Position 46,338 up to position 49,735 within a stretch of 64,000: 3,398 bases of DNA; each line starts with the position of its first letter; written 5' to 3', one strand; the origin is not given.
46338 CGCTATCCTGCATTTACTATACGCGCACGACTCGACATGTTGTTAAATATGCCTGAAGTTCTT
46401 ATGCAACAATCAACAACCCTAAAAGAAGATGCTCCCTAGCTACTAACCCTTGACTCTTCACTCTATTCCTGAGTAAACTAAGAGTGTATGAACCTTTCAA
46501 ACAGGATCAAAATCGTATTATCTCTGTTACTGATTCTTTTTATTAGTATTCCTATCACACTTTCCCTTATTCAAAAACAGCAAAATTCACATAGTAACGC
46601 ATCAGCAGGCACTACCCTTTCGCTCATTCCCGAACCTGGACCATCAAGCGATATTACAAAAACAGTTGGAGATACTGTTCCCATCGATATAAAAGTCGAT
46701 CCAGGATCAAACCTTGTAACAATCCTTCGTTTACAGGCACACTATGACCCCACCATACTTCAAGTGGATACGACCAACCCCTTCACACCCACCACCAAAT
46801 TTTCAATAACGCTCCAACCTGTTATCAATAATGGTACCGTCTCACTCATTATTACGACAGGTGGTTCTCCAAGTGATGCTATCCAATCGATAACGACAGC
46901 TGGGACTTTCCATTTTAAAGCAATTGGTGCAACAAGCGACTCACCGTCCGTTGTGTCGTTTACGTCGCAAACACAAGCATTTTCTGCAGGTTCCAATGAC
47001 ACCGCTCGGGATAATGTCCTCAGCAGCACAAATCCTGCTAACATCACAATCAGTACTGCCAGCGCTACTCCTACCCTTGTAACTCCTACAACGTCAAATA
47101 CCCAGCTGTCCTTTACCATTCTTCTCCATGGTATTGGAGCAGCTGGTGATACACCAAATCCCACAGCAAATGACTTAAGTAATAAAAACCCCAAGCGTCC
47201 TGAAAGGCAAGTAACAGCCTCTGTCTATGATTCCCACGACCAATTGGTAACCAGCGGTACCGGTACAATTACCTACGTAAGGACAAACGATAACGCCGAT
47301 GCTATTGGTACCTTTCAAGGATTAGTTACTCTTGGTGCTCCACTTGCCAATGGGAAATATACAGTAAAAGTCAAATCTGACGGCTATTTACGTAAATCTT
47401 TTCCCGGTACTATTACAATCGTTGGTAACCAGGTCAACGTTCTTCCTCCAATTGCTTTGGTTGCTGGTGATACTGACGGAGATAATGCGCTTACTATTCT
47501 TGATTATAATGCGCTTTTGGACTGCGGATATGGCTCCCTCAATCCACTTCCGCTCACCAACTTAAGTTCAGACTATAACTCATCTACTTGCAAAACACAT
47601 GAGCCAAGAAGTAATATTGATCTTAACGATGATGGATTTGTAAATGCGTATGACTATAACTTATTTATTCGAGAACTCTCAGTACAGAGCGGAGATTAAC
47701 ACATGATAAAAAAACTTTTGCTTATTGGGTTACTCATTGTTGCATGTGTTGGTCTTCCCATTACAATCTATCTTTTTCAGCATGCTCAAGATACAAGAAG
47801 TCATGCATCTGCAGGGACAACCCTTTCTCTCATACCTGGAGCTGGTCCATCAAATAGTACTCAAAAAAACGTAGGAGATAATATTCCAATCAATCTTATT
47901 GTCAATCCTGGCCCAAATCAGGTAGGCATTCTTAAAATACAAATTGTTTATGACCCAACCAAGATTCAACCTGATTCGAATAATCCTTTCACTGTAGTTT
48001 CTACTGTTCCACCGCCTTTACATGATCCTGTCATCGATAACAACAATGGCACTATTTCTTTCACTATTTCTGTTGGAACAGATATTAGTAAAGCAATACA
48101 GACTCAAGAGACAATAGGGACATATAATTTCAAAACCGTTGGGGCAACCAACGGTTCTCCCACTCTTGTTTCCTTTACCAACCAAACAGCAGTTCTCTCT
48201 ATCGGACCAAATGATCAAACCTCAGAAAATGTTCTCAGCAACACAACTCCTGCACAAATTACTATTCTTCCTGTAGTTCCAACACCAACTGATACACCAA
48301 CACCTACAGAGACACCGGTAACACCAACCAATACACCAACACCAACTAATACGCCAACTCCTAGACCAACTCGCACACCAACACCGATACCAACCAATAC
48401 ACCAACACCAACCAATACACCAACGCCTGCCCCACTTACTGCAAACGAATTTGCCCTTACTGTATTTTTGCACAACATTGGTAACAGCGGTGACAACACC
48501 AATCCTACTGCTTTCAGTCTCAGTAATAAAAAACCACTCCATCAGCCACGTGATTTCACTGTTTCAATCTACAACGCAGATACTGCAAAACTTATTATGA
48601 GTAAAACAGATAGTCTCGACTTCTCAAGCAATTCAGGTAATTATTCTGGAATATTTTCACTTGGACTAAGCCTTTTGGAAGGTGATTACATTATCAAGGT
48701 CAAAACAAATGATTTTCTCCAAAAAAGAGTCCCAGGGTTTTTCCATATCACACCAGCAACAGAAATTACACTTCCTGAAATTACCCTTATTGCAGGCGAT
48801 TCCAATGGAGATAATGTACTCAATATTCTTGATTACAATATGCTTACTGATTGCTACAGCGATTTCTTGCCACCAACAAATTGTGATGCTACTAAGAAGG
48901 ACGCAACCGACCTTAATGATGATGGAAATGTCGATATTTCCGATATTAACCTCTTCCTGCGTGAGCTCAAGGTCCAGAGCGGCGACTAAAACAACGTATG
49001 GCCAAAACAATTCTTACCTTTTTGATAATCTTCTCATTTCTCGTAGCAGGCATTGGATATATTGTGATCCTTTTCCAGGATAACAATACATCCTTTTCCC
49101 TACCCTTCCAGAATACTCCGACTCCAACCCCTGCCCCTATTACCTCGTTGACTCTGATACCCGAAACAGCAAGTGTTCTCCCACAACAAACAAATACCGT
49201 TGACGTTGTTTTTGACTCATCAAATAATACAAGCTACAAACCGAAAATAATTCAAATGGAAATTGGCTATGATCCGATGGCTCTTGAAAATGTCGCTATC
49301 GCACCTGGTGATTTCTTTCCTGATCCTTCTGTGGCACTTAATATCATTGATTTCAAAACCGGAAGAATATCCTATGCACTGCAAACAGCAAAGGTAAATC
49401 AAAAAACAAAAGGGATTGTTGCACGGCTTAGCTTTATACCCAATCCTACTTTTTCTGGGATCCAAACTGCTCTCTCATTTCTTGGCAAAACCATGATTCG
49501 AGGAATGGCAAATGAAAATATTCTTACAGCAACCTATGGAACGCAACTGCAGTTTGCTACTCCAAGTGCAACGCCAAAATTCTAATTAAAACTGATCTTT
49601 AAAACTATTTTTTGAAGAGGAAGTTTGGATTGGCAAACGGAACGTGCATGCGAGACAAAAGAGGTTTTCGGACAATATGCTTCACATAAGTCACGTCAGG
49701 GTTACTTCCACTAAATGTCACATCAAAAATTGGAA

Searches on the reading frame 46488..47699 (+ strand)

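Call 9: search_protein_families(library=pfam, proteins=[window:46488-47699:+], max_evalue=0.01)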
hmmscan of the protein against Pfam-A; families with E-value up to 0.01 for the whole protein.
window:46488-47699:+ (403 aa): 2 families
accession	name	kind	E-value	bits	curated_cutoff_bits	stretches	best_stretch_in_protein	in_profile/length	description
PF00404.24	Dockerin_1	-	0.00068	20.2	22.9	1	327-397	2-56/57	Dockerin type I domain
PF13860.13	FlgD_ig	-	0.0048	17.3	27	0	235-298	18-76/79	FlgD Ig-like domain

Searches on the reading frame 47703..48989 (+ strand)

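Call 9: search_protein_families(library=pfam, proteins=[window:47703-48989:+], max_evalue=0.01)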
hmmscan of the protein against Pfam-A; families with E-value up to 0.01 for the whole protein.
window:47703-48989:+ (428 aa): 2 families
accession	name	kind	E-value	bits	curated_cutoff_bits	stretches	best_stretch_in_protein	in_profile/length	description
PF00963.24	Cohesin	-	1.2e-06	29.2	24.1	1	52-172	7-127/139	Cohesin domain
PF00404.24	Dockerin_1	-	2.6e-05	24.8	22.9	1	364-420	1-54/57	Dockerin type I domain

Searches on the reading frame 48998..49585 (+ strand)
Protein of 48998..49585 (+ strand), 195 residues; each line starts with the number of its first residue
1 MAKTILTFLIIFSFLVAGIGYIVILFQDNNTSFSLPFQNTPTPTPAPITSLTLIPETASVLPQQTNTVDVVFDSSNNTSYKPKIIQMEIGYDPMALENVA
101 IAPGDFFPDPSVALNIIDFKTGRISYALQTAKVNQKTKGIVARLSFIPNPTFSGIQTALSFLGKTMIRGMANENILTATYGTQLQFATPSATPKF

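Call 9: search_protein_families(library=pfam, proteins=[window:48998-49585:+], max_evalue=0.01)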
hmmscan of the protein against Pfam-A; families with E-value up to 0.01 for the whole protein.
window:48998-49585:+ (195 aa): 1 family
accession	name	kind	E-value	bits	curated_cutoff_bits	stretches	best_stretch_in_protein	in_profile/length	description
PF00963.24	Cohesin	-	0.00034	21.3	24.1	1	65-177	15-129/139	Cohesin domain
